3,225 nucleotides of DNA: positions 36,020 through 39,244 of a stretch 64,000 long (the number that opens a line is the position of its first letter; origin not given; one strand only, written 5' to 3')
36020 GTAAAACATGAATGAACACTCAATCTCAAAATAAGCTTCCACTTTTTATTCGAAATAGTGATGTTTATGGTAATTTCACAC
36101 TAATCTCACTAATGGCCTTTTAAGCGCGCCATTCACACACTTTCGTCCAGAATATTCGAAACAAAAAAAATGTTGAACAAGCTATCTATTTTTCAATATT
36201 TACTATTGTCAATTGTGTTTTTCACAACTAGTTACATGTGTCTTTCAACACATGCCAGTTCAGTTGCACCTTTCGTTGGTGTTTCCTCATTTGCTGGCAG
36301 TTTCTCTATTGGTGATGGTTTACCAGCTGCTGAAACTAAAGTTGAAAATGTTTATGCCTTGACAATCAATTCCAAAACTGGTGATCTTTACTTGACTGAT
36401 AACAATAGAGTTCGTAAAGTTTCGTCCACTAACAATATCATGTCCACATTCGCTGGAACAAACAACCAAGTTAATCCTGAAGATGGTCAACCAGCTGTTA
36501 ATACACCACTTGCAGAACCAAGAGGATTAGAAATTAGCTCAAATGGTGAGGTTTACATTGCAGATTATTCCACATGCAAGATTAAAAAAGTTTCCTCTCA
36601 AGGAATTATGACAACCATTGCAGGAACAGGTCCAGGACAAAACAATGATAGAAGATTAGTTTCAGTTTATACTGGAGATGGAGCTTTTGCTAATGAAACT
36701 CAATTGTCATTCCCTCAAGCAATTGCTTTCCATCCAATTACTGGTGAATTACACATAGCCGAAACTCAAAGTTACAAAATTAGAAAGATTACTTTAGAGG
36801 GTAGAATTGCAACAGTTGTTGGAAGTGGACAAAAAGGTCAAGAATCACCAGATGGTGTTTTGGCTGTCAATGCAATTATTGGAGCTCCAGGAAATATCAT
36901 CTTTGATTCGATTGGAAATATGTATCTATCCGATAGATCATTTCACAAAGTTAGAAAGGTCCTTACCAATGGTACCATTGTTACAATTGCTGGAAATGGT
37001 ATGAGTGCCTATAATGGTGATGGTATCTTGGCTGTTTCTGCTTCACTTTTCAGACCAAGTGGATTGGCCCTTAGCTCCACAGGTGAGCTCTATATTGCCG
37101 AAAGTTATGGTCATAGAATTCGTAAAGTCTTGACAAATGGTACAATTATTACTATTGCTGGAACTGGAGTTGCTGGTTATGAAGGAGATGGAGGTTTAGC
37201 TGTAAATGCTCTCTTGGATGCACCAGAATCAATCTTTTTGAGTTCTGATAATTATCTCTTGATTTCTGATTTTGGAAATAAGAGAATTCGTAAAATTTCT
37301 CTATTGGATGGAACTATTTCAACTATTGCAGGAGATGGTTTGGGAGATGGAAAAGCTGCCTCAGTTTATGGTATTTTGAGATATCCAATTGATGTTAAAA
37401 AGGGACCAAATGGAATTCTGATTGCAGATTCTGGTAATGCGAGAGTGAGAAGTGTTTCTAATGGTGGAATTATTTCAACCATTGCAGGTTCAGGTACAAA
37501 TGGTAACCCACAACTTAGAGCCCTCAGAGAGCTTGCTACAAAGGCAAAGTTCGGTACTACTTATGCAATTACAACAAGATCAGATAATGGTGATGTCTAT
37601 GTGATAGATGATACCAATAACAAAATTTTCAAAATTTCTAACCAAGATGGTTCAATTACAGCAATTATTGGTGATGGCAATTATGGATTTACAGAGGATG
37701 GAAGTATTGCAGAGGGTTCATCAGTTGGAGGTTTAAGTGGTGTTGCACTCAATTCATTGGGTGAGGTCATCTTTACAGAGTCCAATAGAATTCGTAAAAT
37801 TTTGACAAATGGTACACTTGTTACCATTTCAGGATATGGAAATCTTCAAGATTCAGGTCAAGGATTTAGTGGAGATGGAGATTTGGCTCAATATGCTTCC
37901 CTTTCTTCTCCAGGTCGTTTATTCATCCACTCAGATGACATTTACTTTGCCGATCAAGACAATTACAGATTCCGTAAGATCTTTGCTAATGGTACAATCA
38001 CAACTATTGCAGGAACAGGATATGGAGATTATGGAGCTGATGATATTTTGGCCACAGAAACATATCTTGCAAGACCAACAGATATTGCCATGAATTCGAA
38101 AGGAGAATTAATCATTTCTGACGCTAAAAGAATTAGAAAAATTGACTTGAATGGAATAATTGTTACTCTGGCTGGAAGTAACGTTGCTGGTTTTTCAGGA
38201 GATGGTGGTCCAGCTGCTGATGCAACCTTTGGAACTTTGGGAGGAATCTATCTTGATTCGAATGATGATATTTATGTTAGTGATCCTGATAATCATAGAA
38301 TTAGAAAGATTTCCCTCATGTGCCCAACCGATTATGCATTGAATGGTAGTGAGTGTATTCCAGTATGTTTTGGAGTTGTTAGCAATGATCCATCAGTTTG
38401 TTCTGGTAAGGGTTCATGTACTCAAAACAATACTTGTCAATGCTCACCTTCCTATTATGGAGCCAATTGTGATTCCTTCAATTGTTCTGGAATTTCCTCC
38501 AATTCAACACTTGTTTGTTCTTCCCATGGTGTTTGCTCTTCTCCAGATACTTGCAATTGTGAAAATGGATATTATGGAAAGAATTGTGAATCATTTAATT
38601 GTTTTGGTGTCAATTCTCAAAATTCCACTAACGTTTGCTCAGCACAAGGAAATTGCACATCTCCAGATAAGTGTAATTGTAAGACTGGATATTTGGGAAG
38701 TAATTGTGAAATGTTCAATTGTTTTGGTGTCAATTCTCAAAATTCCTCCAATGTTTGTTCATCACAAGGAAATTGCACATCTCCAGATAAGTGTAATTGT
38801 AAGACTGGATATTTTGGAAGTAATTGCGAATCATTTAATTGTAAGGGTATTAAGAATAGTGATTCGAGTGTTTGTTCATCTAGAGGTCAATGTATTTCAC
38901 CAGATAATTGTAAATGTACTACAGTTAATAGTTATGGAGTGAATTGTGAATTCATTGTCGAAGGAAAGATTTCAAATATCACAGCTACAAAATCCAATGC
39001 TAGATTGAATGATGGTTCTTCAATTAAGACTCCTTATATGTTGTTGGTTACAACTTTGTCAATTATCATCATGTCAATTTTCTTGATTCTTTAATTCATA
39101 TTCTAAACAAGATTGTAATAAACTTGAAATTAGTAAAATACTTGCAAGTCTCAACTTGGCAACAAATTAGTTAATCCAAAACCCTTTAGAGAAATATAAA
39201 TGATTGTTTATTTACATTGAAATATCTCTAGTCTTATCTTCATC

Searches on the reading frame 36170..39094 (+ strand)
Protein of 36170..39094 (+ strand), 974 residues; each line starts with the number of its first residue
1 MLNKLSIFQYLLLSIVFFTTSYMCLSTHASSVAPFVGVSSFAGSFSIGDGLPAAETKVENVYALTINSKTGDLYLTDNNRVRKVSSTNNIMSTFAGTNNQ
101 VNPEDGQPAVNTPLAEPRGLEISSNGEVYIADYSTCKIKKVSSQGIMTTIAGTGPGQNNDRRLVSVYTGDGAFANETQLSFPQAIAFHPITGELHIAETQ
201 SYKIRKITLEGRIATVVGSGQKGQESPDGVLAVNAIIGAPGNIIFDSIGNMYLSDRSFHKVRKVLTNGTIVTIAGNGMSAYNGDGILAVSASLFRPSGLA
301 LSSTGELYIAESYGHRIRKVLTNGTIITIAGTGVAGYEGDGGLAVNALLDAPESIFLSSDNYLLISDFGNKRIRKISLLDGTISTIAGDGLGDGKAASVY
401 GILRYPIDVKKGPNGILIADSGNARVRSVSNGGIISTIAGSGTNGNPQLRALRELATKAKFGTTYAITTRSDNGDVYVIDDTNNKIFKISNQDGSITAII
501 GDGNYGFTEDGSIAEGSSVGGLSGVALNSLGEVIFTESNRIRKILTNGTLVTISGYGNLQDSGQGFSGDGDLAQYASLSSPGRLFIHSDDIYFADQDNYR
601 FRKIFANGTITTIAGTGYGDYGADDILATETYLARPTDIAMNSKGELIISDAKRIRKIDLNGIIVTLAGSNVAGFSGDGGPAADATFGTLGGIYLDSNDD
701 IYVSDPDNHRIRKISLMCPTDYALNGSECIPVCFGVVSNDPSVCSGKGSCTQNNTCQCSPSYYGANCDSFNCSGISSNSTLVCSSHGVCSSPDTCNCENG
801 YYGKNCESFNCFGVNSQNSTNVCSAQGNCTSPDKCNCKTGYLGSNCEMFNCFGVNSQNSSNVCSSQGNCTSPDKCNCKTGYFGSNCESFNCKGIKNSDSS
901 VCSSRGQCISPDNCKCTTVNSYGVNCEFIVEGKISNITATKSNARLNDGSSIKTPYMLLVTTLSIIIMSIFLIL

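Call 10: search_protein_families(library=pfam, proteins=[window:36170-39094:+], max_evalue=0.01)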
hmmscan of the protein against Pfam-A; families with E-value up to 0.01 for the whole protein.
window:36170-39094:+ (974 aa): 9 families
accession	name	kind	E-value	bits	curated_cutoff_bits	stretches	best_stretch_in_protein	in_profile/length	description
PF25021.1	TEN_NHL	-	4e-41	141.6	27.1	4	104-277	131-303/357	Teneurin NHL domain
PF01436.27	NHL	-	1.2e-30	104.4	20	2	295-319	3-27/28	NHL repeat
PF07974.19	EGF_2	-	6.2e-16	58.9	22.1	3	742-767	6-32/32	EGF-like domain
PF25024.1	EGF_TEN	-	1.1e-12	48.5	65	2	817-942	28-137/234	Teneurin EGF domain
PF23106.1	EGF_Teneurin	-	6.7e-12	45.7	24.3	1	783-807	5-28/30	Teneurin-like EGF domain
PF23301.1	EGF_PEAR1L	-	0.00094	19.6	37.5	0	785-809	14-38/49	Platelet endothelial aggregation receptor 1-like, EGF domain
PF24684.1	Vgb_lyase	-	0.0017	17.7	50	0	295-327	98-130/290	Virginiamycin B lyase family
PF21700.4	EGF_DL_JAG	-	0.0036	17.8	27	0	786-806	2-22/26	Delta-like/Jagged, EGF-like domain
PF21195.4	EGF_C8A_B_C6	-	0.0045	17.4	27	0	795-807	16-28/29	Complement components C8A/B/C6, EGF-like domain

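Call 17: find_encoding_contigs(protein=window:36170-39094:+, flank=2000, max_places=3)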
Protein window:36170-39094:+ (974 aa): no gene with exactly this product is on record in the collection.
